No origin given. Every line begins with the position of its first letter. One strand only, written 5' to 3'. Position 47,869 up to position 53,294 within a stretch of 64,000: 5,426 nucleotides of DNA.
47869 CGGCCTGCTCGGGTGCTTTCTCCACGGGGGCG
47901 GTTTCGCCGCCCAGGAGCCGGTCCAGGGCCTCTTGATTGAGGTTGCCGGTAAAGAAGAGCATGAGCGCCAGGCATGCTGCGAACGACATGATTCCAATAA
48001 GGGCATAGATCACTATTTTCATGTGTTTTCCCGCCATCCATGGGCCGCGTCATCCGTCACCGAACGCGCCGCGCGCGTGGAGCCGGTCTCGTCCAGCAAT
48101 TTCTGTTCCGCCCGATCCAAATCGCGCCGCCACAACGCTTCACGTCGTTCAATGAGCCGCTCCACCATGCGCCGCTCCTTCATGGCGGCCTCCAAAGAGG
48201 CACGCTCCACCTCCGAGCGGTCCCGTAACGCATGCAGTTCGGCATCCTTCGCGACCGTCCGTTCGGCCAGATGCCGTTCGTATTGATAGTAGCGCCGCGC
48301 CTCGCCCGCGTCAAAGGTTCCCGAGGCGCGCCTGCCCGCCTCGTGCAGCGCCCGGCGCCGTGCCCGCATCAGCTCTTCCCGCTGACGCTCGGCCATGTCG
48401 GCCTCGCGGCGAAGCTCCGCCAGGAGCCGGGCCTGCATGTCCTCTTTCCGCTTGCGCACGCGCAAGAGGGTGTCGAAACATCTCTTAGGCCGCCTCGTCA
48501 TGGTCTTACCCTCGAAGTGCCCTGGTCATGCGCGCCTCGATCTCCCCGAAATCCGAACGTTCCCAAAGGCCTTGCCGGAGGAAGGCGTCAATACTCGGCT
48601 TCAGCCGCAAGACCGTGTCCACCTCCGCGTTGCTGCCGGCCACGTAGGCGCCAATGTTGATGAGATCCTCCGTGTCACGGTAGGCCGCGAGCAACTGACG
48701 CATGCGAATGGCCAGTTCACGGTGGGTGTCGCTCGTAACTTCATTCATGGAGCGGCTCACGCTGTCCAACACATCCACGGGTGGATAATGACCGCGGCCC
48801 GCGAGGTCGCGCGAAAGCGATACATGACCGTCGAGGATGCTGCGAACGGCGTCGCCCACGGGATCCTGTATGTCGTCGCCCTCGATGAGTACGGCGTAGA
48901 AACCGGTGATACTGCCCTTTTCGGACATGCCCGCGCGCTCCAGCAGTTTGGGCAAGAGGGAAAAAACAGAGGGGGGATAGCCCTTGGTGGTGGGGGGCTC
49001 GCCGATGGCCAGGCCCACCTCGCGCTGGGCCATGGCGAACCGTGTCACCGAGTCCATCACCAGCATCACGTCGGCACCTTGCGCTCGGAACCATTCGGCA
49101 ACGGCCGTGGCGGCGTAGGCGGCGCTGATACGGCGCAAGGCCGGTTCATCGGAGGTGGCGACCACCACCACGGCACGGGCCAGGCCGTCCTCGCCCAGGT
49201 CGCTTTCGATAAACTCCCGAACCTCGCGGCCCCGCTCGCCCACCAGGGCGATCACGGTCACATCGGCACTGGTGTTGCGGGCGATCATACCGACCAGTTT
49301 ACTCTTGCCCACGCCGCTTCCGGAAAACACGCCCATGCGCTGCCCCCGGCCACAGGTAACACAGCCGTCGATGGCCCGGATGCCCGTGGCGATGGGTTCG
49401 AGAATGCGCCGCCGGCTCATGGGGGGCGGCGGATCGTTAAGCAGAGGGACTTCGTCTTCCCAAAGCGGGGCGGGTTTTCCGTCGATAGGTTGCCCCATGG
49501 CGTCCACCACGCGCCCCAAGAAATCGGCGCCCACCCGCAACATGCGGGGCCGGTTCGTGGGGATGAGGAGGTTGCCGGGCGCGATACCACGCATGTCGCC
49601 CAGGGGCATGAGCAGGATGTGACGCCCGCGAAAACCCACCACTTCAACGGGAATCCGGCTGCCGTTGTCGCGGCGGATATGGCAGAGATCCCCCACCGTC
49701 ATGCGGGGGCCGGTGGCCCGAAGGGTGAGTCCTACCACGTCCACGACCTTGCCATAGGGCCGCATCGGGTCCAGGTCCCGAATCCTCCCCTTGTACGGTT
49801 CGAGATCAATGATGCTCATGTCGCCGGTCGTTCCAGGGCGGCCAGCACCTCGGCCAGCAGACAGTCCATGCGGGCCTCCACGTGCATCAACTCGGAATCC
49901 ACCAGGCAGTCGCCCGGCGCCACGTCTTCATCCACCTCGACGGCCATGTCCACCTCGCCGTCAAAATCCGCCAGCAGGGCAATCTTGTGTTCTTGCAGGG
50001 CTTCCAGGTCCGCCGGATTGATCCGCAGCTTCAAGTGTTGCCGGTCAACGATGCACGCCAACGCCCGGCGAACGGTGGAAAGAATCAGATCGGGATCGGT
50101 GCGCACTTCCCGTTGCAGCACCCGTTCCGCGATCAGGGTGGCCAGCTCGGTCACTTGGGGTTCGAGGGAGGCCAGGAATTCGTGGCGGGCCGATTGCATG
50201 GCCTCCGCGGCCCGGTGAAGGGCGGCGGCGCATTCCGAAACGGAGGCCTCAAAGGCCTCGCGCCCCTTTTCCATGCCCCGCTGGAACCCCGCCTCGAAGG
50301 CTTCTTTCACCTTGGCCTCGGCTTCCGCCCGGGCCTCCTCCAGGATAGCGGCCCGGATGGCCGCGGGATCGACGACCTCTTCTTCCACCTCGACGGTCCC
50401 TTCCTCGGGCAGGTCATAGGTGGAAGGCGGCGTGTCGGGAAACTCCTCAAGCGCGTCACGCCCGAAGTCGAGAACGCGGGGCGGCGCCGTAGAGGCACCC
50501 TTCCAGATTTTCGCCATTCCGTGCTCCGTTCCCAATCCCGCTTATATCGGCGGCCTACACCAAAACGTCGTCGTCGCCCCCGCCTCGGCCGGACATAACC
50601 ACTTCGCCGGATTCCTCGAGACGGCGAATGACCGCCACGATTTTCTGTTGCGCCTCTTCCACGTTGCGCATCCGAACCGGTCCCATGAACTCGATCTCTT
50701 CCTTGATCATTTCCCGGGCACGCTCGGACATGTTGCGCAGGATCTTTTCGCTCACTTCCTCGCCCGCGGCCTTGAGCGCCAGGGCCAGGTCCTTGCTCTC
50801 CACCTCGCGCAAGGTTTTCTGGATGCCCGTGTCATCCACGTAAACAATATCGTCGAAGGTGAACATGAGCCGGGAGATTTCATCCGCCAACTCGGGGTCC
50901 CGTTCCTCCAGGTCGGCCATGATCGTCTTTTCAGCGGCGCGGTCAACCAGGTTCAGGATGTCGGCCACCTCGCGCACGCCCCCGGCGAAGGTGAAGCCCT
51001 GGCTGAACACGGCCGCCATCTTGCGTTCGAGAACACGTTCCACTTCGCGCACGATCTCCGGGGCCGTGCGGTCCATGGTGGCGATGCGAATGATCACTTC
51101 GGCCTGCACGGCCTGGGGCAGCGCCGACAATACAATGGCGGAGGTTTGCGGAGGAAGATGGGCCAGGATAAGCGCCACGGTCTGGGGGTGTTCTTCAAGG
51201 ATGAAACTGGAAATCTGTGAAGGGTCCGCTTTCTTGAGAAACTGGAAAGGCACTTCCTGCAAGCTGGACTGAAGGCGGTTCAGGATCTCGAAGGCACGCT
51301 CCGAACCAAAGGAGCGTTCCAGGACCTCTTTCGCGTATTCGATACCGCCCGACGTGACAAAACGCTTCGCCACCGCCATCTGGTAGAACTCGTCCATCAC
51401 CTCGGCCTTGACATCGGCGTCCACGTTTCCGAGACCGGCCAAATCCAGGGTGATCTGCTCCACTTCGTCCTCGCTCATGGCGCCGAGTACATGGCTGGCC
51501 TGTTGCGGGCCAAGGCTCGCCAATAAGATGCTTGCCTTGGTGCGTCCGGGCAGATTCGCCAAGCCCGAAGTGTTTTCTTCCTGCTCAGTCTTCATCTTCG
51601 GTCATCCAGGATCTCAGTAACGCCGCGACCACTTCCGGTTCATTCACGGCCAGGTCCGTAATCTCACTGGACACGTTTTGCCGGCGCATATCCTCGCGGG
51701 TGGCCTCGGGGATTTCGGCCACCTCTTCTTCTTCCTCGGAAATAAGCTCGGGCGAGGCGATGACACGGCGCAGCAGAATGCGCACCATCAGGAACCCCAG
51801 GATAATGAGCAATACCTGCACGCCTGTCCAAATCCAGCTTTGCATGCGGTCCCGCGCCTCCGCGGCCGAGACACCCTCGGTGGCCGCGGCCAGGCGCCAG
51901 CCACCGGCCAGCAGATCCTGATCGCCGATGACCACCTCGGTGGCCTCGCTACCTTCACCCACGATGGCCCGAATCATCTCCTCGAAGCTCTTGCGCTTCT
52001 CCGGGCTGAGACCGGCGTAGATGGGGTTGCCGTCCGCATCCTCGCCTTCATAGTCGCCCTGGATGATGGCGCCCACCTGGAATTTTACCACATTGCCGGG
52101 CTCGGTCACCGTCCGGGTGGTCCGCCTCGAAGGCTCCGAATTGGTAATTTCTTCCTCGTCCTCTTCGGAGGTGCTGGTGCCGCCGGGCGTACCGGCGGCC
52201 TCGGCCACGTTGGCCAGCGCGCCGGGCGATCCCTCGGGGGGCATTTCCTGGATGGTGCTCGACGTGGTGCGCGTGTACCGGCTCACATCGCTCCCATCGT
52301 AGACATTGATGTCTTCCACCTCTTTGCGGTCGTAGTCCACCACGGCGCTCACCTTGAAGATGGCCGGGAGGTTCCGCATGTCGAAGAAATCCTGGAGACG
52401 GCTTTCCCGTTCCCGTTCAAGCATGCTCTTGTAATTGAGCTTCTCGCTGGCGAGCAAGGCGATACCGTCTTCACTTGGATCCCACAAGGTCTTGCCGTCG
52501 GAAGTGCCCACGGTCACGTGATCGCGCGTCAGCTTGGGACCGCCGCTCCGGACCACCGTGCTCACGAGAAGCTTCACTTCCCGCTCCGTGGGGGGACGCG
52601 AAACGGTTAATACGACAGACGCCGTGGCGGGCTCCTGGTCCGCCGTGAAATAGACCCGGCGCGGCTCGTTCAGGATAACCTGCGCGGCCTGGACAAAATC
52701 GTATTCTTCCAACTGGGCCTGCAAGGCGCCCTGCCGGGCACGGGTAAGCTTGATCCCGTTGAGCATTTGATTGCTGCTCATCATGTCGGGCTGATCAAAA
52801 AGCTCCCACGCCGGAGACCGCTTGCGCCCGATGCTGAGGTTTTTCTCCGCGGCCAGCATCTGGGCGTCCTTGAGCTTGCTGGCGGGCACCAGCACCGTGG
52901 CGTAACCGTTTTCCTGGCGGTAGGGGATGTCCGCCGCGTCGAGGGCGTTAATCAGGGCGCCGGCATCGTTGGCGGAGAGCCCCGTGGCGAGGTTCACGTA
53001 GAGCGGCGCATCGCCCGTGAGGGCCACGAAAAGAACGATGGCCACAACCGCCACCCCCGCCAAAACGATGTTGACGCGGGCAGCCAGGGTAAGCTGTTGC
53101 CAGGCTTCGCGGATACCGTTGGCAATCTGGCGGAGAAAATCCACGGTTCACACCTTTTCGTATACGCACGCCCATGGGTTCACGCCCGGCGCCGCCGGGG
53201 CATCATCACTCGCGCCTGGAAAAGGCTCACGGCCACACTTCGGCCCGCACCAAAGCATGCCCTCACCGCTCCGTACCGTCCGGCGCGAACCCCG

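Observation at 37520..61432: Two same-orientation copies of a structured approximately 180-nt repeat bracket the 23.5-kb flagellar/GH segment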

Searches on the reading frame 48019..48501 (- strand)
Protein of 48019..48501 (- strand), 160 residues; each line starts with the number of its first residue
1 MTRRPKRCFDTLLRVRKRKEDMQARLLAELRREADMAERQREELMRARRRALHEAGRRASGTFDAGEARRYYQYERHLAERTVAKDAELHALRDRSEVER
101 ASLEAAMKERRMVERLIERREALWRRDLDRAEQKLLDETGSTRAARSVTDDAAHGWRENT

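Call 41: search_protein_families(library=pfam, proteins=[window:48019-48501:-], max_evalue=0.01)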
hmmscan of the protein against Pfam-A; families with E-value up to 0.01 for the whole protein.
window:48019-48501:- (160 aa): 1 family
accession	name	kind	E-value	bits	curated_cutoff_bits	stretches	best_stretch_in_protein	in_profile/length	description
PF02050.21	FliJ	-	4.2e-11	43.6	28.4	1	23-140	3-119/123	Flagellar FliJ protein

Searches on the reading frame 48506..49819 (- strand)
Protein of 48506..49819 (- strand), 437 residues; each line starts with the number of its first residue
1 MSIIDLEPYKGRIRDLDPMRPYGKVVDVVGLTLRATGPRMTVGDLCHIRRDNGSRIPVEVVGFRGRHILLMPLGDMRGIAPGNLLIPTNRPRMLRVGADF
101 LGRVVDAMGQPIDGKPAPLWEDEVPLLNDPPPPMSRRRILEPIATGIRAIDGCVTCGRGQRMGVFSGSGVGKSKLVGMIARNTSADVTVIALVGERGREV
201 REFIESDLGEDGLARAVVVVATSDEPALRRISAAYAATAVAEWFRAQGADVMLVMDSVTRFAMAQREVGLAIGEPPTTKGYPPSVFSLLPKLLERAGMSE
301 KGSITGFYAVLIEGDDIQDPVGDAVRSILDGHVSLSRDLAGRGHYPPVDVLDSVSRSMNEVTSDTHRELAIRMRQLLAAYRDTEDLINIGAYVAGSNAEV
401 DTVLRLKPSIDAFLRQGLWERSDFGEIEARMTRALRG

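Call 41: search_protein_families(library=pfam, proteins=[window:48506-49819:-], max_evalue=0.01)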
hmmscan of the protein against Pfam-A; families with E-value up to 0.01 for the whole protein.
window:48506-49819:- (437 aa): 3 families
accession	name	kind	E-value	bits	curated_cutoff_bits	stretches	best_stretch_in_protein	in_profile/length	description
PF00006.31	ATP-synt_ab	-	8.5e-89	297.2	29.5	1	146-355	1-213/213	ATP synthase alpha/beta family, nucleotide-binding domain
PF18269.6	T3SS_ATPase_C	-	8.2e-23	80.5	22.7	1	362-432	1-71/72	T3SS EscN ATPase C-terminal domain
PF02874.29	ATP-synt_ab_N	-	0.0075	17.2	20.9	0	25-88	1-68/69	ATP synthase alpha/beta family, beta-barrel domain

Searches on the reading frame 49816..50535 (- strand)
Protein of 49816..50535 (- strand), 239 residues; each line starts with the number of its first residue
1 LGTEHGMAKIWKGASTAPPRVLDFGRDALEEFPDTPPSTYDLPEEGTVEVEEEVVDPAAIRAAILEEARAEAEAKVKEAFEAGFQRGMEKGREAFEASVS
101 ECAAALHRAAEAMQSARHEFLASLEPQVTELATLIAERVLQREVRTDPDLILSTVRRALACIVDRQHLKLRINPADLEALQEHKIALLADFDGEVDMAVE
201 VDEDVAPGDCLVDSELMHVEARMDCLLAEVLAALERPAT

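Call 41: search_protein_families(library=pfam, proteins=[window:49816-50535:-], max_evalue=0.01)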
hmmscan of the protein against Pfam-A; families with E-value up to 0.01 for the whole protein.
window:49816-50535:- (239 aa): 1 family
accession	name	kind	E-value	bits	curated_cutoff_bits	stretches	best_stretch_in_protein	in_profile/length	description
PF02108.21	FliH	-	3.8e-18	66.1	24.1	1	103-224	4-122/128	Flagellar assembly protein FliH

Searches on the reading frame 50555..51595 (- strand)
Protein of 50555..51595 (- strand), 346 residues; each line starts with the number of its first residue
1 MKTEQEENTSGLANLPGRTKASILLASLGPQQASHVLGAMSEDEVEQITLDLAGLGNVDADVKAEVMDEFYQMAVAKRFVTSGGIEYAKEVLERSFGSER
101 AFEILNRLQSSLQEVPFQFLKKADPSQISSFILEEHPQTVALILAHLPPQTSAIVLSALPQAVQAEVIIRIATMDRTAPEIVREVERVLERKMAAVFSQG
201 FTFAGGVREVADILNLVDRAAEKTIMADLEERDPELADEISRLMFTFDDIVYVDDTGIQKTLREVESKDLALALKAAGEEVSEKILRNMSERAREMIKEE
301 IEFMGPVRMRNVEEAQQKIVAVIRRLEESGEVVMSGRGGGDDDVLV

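Call 42: search_protein_families(library=pfam, proteins=[window:50555-51595:-], max_evalue=0.01)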
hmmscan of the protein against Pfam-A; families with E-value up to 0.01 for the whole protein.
window:50555-51595:- (346 aa): 5 families
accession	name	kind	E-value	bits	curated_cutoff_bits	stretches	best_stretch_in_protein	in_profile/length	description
PF01706.21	FliG_C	-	1.3e-49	167.4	23.3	1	228-333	2-107/108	FliG C-terminal domain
PF14842.11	FliG_N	-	6.2e-39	133.2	25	2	15-117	2-104/104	FliG N-terminal domain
PF14841.11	FliG_M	-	1e-33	115.8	25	2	125-199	1-75/76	FliG middle domain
PF03448.22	MgtE_N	-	2.3e-07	31.7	25.9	0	95-167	24-93/102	MgtE intracellular N domain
PF00977.27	His_biosynth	-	0.0035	17.3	23.6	1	172-254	47-129/228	Histidine biosynthesis protein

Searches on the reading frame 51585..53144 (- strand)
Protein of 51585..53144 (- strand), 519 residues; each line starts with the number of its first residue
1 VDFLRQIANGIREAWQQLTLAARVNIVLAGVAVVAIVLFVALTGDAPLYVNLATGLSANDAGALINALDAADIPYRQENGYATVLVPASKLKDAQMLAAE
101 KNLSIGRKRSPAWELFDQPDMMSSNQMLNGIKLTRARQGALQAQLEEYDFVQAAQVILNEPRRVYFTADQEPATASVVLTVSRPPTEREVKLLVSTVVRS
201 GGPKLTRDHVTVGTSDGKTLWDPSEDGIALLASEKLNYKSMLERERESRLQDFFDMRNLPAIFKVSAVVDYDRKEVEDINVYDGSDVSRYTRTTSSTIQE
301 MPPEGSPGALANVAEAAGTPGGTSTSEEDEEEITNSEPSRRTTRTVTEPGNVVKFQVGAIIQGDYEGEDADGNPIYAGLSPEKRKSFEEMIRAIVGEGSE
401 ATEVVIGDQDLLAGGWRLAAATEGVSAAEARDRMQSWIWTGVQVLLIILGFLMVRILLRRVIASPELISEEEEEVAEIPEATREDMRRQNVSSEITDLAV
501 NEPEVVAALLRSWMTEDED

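Call 42: search_protein_families(library=pfam, proteins=[window:51585-53144:-], max_evalue=0.01)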
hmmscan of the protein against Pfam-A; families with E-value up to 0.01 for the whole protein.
window:51585-53144:- (519 aa): 2 families
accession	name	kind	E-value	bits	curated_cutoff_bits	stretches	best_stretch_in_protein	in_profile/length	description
PF01514.23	YscJ_FliF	-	2e-30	106.4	24.4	1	47-220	4-177/179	Secretory protein of YscJ/FliF family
PF08345.17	YscJ_FliF_C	-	1.6e-11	45.3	23.8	1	263-396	12-131/147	Flagellar M-ring protein C-terminal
